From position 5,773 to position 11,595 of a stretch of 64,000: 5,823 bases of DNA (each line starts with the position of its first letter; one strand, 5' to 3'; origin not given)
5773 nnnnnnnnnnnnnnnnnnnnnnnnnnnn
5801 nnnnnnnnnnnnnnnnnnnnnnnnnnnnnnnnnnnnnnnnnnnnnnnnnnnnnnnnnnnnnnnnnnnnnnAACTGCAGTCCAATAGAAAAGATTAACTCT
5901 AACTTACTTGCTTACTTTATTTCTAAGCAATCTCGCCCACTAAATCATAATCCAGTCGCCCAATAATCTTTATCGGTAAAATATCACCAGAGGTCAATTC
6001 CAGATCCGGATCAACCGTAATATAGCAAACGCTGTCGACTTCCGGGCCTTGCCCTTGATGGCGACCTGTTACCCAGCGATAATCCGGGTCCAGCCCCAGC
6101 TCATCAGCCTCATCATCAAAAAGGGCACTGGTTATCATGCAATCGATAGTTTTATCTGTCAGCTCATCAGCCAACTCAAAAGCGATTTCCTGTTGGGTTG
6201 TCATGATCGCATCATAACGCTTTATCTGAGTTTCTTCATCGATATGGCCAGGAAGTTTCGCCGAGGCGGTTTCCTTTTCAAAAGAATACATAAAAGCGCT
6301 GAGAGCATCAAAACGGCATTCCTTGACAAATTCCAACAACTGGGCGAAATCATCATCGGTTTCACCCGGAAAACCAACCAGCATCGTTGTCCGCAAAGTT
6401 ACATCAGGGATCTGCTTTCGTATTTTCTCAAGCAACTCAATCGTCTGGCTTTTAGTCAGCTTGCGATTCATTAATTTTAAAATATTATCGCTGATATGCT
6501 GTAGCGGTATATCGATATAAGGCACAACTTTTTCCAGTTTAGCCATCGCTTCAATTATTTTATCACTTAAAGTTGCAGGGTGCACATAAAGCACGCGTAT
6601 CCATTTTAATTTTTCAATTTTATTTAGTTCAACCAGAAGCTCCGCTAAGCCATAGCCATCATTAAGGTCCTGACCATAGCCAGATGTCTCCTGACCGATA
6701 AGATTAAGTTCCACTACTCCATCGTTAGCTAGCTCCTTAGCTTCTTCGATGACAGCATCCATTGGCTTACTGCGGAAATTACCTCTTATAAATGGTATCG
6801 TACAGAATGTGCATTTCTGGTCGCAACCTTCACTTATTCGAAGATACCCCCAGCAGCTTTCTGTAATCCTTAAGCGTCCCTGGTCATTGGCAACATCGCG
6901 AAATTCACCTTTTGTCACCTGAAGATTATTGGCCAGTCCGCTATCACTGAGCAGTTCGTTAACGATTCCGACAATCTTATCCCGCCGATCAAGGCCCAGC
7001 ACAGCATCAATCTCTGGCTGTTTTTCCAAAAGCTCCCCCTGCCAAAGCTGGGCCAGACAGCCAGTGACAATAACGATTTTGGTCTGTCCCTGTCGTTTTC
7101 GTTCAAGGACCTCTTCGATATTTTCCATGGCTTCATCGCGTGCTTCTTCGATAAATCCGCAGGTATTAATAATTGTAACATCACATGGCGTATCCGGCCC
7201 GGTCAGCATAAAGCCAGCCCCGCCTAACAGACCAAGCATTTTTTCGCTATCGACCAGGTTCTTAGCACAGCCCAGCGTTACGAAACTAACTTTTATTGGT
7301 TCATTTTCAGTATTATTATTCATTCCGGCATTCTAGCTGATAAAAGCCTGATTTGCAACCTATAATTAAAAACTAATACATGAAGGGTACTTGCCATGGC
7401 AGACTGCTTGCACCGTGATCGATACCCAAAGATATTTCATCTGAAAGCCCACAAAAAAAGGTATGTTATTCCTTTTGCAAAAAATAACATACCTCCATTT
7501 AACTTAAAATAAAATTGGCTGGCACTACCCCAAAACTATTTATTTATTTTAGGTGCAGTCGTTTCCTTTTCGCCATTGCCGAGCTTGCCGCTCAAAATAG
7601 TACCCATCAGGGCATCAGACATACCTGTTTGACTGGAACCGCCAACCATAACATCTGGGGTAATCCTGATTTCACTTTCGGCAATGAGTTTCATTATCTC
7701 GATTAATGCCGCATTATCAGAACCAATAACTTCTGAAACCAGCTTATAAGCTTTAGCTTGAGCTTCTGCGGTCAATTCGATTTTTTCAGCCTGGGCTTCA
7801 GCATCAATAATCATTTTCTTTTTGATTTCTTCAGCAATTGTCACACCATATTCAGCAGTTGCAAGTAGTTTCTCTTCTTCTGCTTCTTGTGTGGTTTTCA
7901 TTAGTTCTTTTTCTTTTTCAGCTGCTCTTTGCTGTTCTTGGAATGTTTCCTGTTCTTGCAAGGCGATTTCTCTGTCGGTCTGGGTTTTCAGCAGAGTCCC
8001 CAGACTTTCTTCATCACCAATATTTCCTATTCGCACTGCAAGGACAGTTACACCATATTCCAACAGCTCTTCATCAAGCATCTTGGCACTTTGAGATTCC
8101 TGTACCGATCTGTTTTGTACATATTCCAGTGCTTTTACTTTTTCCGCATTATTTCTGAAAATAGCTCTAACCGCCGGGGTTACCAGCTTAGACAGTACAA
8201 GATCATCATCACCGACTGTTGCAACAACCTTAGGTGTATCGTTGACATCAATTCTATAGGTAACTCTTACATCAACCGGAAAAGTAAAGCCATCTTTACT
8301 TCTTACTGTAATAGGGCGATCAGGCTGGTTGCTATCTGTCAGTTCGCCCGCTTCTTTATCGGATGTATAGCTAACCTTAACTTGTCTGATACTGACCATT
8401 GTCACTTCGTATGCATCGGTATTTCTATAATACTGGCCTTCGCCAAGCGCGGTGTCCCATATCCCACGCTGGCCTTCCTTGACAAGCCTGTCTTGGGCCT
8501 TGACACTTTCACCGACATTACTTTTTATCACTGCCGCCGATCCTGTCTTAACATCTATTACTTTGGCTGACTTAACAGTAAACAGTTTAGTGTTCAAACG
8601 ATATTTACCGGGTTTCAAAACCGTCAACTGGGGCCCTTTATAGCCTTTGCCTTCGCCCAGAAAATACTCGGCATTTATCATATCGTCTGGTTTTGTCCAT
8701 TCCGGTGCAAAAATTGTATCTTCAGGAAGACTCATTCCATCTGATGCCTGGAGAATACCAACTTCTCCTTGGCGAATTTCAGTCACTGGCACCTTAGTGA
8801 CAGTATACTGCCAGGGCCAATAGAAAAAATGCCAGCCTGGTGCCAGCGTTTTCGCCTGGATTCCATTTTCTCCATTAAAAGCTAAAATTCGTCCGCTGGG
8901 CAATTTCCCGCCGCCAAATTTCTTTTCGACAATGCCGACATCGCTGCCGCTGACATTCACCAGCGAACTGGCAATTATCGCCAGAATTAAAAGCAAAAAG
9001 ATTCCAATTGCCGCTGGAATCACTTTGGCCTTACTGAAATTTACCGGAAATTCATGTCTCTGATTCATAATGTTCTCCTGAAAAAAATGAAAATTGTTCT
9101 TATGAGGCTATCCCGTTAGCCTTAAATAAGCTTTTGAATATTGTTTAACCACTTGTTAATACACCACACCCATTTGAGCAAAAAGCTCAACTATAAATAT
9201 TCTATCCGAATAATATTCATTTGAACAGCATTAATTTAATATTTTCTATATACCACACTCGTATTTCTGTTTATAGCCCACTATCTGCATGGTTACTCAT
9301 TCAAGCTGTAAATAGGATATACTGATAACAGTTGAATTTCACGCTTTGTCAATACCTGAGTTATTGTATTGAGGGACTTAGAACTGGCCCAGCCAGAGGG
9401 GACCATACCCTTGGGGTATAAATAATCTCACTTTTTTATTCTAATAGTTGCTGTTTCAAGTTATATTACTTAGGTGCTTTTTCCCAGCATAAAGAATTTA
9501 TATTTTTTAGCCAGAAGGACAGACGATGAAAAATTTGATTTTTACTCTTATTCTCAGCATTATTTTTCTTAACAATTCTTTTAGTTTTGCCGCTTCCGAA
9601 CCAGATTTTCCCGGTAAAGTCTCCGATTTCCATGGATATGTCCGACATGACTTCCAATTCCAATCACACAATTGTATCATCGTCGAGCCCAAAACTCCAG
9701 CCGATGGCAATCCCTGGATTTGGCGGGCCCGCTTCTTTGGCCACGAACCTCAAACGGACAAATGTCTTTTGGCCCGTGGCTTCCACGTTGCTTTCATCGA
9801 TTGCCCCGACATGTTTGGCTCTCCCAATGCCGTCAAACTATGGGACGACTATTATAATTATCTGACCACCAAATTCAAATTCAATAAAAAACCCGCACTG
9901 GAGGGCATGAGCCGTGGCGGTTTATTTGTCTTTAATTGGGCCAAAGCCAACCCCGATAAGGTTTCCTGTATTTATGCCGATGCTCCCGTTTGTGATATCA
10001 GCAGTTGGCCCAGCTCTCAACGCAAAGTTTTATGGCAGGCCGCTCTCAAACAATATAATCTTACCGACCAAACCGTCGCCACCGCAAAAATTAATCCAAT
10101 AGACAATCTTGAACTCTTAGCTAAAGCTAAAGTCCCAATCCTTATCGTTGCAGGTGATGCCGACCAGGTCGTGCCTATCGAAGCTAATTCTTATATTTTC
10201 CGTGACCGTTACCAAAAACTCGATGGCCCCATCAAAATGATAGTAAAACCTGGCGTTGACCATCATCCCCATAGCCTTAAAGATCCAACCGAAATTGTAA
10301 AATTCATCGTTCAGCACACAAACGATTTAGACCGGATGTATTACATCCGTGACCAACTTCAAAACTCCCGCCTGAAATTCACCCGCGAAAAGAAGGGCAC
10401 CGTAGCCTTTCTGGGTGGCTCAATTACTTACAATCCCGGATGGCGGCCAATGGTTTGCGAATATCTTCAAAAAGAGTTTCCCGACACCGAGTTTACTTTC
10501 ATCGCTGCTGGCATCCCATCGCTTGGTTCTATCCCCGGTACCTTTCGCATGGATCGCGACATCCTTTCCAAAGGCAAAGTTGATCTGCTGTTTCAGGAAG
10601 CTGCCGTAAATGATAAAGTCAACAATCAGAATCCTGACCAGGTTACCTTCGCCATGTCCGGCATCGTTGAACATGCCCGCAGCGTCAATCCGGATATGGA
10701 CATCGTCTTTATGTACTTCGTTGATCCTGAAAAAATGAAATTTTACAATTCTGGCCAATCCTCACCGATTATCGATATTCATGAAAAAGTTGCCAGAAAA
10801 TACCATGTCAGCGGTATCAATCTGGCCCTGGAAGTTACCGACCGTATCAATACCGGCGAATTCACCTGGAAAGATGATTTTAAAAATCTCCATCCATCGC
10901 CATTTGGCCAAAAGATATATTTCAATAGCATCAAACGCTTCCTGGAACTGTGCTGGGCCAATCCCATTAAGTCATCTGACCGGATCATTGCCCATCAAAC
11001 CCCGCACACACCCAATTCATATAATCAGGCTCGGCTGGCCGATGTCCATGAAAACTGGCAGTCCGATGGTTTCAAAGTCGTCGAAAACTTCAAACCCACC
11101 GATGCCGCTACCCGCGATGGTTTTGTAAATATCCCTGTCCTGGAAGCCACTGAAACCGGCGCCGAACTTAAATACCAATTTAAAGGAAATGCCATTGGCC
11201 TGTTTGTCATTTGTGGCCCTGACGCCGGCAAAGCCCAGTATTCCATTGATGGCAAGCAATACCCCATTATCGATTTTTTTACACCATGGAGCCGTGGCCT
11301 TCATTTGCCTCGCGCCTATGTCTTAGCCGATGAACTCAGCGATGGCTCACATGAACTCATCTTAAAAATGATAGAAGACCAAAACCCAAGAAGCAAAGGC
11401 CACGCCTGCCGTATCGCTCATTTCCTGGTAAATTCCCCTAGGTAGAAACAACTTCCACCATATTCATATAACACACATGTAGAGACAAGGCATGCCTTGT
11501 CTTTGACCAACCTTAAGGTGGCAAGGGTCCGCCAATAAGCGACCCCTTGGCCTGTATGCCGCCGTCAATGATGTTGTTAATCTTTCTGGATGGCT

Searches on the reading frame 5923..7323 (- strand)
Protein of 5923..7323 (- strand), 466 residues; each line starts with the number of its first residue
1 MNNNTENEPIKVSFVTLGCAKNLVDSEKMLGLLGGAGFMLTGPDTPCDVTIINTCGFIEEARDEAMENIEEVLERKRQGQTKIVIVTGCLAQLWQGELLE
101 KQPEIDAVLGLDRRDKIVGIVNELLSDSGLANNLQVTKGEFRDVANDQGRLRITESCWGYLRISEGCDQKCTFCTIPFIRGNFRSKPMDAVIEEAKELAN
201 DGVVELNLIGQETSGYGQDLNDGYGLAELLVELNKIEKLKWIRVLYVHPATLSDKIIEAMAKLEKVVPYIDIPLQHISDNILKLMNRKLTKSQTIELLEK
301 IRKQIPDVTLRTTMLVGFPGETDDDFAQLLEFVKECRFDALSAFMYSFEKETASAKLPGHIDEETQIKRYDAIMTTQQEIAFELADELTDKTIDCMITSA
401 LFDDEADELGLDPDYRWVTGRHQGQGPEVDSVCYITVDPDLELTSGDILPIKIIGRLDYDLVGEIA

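Call 5: search_protein_families(library=ncbifam, proteins=[window:5923-7323:-])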
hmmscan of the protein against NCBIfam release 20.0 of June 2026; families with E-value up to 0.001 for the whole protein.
window:5923-7323:- (466 aa): 25 families
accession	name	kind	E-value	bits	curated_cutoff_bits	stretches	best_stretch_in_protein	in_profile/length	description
TIGR01125.1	TIGR01125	equivalog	1.8e-133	445.7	356.95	1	11-463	1-432/432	30S ribosomal protein S12 methylthiotransferase RimO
TIGR00089.1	TIGR00089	subfamily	4e-116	388.3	251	1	11-403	1-385/429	MiaB/RimO family radical SAM methylthiotransferase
TIGR01574.1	miaB-methiolase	equivalog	5.2e-86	289.4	355.3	1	14-399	4-388/437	tRNA (N6-isopentenyl adenosine(37)-C2)-methylthiotransferase MiaB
TIGR01579.1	MiaB-like-C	equivalog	1.8e-82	277.9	357.05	1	14-397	1-379/416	tRNA (N(6)-L-threonylcarbamoyladenosine(37)-C(2))-methylthiotransferase MtaB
TIGR01578.1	MiaB-like-B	hypoth_equivalog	1.5e-65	221.6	314.7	1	11-400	1-375/421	tRNA (N(6)-L-threonylcarbamoyladenosine(37)-C(2))-methylthiotransferase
NF010916.0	PRK14336.1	equivalog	6.1e-57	193.2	606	2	161-397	128-365/418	tRNA (N6-isopentenyl adenosine(37)-C2)-methylthiotransferase MiaB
TIGR04014.1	B12_SAM_MJ_0865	equivalog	1.8e-23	83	360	1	160-341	162-341/434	methyl-coenzyme M reductase glutamine C-methyltransferase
TIGR04013.1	B12_SAM_MJ_1487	hypoth_equivalog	1.6e-15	56.8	251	1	83-335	72-332/382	TIGR04013 family B12-binding domain/radical SAM domain-containing protein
TIGR04479.1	bcpD_PhpK_rSAM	subfamily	3.1e-11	42.4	600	1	160-348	243-421/504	PhpK family radical SAM P-methyltransferase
NF038361.1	rSAM_Sden_1168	equivalog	1.4e-10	40.3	575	1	162-345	286-460/560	Sden_1168 family B12-binding radical SAM P-methyltransferase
TIGR04072.2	rSAM_ladder_B12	equivalog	5.1e-10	38.6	360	1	54-376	71-387/443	lipid biosynthesis B12-binding/radical SAM protein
TIGR03975.1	rSAM_ocin_1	subfamily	5.3e-10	38.4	281.85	1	164-334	267-428/606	RiPP maturation radical SAM C-methyltransferase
NF040546.1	rSAM_CUAEP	equivalog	1.1e-07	30.9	500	0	156-203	169-217/468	CUAEP/CCAEP-tail radical SAM (seleno)protein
TIGR00510.1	lipA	equivalog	4.1e-06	26.3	310.25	1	160-337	66-235/302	lipoyl synthase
NF053742.1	LipS1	equivalog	1.2e-05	25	230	1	166-363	16-201/268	LipS1 family lipoyl synthase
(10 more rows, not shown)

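Call 12: find_encoding_contigs(protein=window:5923-7323:-, flank=10000, max_places=4)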
Protein window:5923-7323:- (466 aa): no gene with exactly this product is on record in the collection.

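Call 23: find_homologous_proteins(query=window:5923-7323:-, max_evalue=1e-50)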
Query window:5923-7323:- (466 aa): 7814 proteins with E <= 1e-50 among 8000 candidates; the best 120 are listed.
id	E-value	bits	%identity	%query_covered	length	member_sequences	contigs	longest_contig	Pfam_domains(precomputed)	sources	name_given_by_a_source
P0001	0.0e+0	1048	100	100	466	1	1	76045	PF04055.28,PF00919.27,PF18693.8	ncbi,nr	ncbi:MAG: 30S ribosomal protein S12 methylthiotransferase RimO [Phycisphaerae bacterium]|nr:30S ribo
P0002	1.4e-239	814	76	99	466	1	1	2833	PF04055.28,PF00919.27,PF18693.8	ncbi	-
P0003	1.1e-182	626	60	98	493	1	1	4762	PF04055.28,PF00919.27,PF18693.8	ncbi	-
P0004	9.7e-168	577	55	100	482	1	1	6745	PF04055.28,PF00919.27,PF18693.8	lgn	-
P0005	1.3e-164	567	56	100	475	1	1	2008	PF04055.28,PF00919.27,PF18693.8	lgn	-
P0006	1.6e-163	563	56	98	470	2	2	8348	PF04055.28,PF00919.27,PF18693.8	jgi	-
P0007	5.5e-163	561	55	97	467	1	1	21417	PF04055.28,PF00919.27,PF18693.8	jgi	-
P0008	4.2e-160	552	55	99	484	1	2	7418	PF04055.28,PF00919.27,PF18693.8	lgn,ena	-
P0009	1.4e-159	550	53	97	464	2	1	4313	PF04055.28,PF00919.27,PF18693.8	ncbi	-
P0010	3.7e-158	545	55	100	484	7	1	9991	PF04055.28,PF00919.27,PF18693.8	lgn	-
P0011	2.3e-157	543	54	98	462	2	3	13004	PF04055.28,PF00919.27,PF18693.8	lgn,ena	-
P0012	3.3e-157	542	54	98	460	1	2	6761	PF04055.28,PF00919.27,PF18693.8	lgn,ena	-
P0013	1.3e-156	540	50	99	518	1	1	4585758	PF04055.28,PF00919.27,PF18693.8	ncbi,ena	-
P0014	2.0e-156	540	54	98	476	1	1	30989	PF04055.28,PF00919.27,PF18693.8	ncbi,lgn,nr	ncbi:MAG: 30S ribosomal protein S12 methylthiotransferase RimO [Sedimentisphaerales bacterium]|nr:30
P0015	3.9e-156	539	54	100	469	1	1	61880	PF04055.28,PF00919.27,PF18693.8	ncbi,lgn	-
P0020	3.5e-155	536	53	97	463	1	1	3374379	PF04055.28,PF00919.27,PF18693.8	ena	-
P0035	5.4e-150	518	52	97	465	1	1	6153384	PF04055.28,PF00919.27,PF18693.8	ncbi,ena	-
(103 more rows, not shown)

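Call 24: find_encoding_contigs(protein=P0001, flank=10000, max_places=4)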
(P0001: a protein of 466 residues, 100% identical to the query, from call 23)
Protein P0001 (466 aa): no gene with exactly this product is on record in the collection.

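Call 26: find_encoding_contigs(protein=P0020, flank=10000, max_places=2)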
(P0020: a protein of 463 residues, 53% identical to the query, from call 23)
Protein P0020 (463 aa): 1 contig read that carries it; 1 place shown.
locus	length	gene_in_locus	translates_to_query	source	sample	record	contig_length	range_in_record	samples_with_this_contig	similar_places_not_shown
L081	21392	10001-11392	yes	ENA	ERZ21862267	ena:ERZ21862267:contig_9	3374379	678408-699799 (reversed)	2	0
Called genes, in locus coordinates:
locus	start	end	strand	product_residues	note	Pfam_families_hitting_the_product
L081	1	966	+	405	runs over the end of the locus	-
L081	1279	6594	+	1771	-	PF12836:HHH_3 (weak)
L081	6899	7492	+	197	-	-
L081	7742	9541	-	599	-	PF17092:PCB_OB (faint), PF00575:S1 (weak), PF13509:S1_2 (faint), PF24685:OB_RRP5_4th (faint), PF00575:S1, PF21710:Spt6_S1 (faint), PF00575:S1, PF23459:S1_RRP5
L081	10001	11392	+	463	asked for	PF00919:UPF0004, PF04055:Radical_SAM, PF18693:TRAM_2 (weak)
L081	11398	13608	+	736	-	PF13524:Glyco_trans_1_2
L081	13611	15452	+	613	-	PF02543:Carbam_trans_N, PF16861:Carbam_trans_C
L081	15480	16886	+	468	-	PF02310:B12-binding, PF04055:Radical_SAM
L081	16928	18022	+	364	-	PF01041:DegT_DnrJ_EryC1, PF00155:Aminotran_1_2 (faint)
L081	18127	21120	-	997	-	PF08471:Ribonuc_red_2_N, PF02867:Ribonuc_red_lgC, PF12637:TSCPD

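Call 27: find_encoding_contigs(protein=P0013, flank=10000, max_places=2)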
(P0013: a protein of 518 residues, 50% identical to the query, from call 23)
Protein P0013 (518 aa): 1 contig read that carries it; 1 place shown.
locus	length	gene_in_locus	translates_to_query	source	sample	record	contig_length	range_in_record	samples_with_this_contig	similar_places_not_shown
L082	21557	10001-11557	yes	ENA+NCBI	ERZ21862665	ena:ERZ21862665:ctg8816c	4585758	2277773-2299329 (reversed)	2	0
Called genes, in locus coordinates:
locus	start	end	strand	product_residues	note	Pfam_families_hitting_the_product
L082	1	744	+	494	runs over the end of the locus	PF00370:FGGY_N, PF02782:FGGY_C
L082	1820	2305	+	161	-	PF02643:DUF192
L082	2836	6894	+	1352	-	PF05048:NosD, PF13229:Beta_helix, PF05048:NosD, PF13229:Beta_helix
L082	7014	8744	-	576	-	PF13509:S1_2 (faint), PF24685:OB_RRP5_4th (faint), PF00575:S1, PF21710:Spt6_S1 (faint), PF00575:S1, PF23459:S1_RRP5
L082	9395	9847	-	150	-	-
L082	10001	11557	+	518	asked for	PF00919:UPF0004, PF04055:Radical_SAM, PF18693:TRAM_2 (weak)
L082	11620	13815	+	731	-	PF13524:Glyco_trans_1_2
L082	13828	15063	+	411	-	PF08421:Methyltransf_13, PF13489:Methyltransf_23, PF08241:Methyltransf_11, PF08242:Methyltransf_12, PF13649:Methyltransf_25 (weak), PF08484:Methyltransf_14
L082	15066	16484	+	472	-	PF02310:B12-binding, PF04055:Radical_SAM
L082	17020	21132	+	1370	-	PF13385:Laminin_G_3, PF02210:Laminin_G_2 (faint), PF05345:He_PIG, PF17963:Big_9 (weak), PF13385:Laminin_G_3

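Call 28: find_encoding_contigs(protein=P0035, flank=10000, max_places=2)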
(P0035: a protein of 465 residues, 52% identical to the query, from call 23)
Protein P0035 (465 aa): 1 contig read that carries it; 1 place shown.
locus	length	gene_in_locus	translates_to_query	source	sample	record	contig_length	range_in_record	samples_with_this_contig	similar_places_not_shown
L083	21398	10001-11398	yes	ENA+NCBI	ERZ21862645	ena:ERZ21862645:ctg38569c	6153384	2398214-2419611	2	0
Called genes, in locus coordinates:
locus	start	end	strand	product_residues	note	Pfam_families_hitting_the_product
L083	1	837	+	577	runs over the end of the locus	PF04471:Mrr_cat, PF22722:NA-iREase1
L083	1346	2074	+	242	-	PF00520:Ion_trans, PF07885:Ion_trans_2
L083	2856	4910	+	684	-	PF13385:Laminin_G_3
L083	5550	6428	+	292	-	PF07963:N_methyl (weak)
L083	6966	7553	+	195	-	-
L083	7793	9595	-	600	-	PF00575:S1 (weak), PF13509:S1_2 (faint), PF18614:RNase_II_C_S1 (faint), PF00575:S1, PF21710:Spt6_S1 (faint), PF00575:S1, PF23459:S1_RRP5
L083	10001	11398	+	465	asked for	PF00919:UPF0004, PF04055:Radical_SAM, PF18693:TRAM_2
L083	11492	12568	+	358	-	PF04055:Radical_SAM, PF13186:SPASM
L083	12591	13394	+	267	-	PF00456:Transketolase_N, PF13292:DXP_synthase_N (weak), PF00676:E1_dh (weak)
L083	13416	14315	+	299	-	PF02779:Transket_pyr, PF02780:Transketolase_C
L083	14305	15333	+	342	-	PF04055:Radical_SAM, PF13186:SPASM (weak)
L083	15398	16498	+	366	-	PF01041:DegT_DnrJ_EryC1, PF01212:Beta_elim_lyase (weak)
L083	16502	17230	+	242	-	PF25087:GMPPB_C (faint), PF00132:Hexapep (weak)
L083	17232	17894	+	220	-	PF00891:Methyltransf_2 (weak), PF05175:MTS (weak), PF13489:Methyltransf_23, PF01209:Ubie_methyltran (weak), PF13847:Methyltransf_31, PF08241:Methyltransf_11, PF08242:Methyltransf_12, PF13649:Methyltransf_25, +1 more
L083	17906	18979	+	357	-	PF04055:Radical_SAM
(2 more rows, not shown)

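Call 58: list_cluster_members(proteins=[P0001, P0121])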
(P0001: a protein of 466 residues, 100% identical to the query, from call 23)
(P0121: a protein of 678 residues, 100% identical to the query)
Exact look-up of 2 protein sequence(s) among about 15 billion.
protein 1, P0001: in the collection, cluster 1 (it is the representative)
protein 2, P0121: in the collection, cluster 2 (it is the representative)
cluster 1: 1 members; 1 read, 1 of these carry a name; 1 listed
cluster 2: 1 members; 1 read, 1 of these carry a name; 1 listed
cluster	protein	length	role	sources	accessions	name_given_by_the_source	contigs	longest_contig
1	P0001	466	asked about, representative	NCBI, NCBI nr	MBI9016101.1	MAG: 30S ribosomal protein S12 methylthiotransferase RimO [Phycisphaerae bacterium] | 30S ribosomal protein S12 methylthiotransferase RimO [Phycisphaerae bacterium]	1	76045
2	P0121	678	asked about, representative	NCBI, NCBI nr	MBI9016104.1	MAG: discoidin domain-containing protein [Phycisphaerae bacterium] | discoidin domain-containing protein [Phycisphaerae bacterium]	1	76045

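Call 62: find_encoding_contigs(protein=P0002, flank=10000, max_places=2)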
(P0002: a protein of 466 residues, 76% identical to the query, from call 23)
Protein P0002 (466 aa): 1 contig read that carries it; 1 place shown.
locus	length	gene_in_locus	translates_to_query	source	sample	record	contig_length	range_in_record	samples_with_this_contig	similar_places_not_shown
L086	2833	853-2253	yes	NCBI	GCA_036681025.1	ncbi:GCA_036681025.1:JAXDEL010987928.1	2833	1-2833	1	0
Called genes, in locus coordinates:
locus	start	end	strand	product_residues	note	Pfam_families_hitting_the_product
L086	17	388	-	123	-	PF00072:Response_reg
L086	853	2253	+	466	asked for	PF00919:UPF0004, PF04055:Radical_SAM, PF18693:TRAM_2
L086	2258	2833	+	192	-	?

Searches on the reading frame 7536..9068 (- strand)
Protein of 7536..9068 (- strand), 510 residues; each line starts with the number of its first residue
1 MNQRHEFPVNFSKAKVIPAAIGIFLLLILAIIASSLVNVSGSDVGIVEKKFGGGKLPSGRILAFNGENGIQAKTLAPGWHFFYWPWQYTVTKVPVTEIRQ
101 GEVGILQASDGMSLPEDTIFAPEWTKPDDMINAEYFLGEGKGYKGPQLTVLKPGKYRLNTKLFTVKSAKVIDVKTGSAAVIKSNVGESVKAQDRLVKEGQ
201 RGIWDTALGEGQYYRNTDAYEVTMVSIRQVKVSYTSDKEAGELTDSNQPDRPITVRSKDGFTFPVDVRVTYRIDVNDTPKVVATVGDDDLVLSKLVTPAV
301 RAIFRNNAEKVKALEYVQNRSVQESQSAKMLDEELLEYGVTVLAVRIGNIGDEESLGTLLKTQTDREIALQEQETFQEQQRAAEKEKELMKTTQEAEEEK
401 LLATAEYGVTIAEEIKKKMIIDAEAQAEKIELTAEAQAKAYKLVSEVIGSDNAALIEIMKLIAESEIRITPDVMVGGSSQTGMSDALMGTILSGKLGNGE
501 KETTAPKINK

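Call 5: search_protein_families(library=ncbifam, proteins=[window:7536-9068:-])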
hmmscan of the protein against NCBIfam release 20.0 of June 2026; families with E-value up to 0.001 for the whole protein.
window:7536-9068:- (510 aa): 0 families

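Call 6: search_protein_families(library=pfam, proteins=[window:7536-9068:-])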
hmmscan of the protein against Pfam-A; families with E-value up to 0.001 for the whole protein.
window:7536-9068:- (510 aa): 1 family
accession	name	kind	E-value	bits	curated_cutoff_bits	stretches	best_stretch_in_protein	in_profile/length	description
PF01145.31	Band_7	-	7.7e-20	72.1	23.6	1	207-386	20-175/176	SPFH domain / Band 7 family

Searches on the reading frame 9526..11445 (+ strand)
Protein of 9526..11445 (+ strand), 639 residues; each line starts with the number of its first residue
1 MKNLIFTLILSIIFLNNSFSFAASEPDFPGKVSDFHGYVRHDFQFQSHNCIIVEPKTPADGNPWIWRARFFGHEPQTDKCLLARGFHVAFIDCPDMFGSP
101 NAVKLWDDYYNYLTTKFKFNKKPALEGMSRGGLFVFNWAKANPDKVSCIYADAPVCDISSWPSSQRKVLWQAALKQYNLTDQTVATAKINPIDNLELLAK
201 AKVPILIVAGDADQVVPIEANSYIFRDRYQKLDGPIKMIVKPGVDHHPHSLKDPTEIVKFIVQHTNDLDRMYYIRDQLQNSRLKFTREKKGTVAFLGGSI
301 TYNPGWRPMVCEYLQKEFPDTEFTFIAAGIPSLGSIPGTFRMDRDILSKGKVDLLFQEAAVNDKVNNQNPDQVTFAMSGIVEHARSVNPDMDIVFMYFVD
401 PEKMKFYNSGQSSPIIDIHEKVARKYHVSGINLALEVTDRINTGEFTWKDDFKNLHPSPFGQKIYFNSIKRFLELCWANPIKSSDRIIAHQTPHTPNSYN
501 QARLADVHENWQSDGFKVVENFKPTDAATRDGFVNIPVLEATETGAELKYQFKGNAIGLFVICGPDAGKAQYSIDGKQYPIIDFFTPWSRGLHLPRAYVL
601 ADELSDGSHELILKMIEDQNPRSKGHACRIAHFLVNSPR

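Call 5: search_protein_families(library=ncbifam, proteins=[window:9526-11445:+])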
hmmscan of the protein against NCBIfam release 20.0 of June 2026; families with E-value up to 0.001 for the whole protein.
window:9526-11445:+ (639 aa): 0 families

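Call 6: search_protein_families(library=pfam, proteins=[window:9526-11445:+])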
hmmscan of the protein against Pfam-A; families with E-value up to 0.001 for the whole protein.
window:9526-11445:+ (639 aa): 5 families
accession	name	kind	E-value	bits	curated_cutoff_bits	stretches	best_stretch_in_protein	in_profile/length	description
PF00326.27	Peptidase_S9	-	1.2e-11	45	22.6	1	121-266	64-211/213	Prolyl oligopeptidase family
PF13472.12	Lipase_GDSL_2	-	1.6e-11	45.4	32.9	1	295-464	1-178/178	GDSL-like Lipase/Acylhydrolase family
PF12146.15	Hydrolase_4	-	9.5e-06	25.5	27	0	197-231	186-216/239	Serine aminopeptidase, S33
PF00561.26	Abhydrolase_1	-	1.8e-05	25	25.8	0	121-174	69-119/245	alpha/beta hydrolase fold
PF13039.11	DUF3900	-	0.00024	21.5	27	0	226-270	39-83/253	Protein of unknown function (DUF3900)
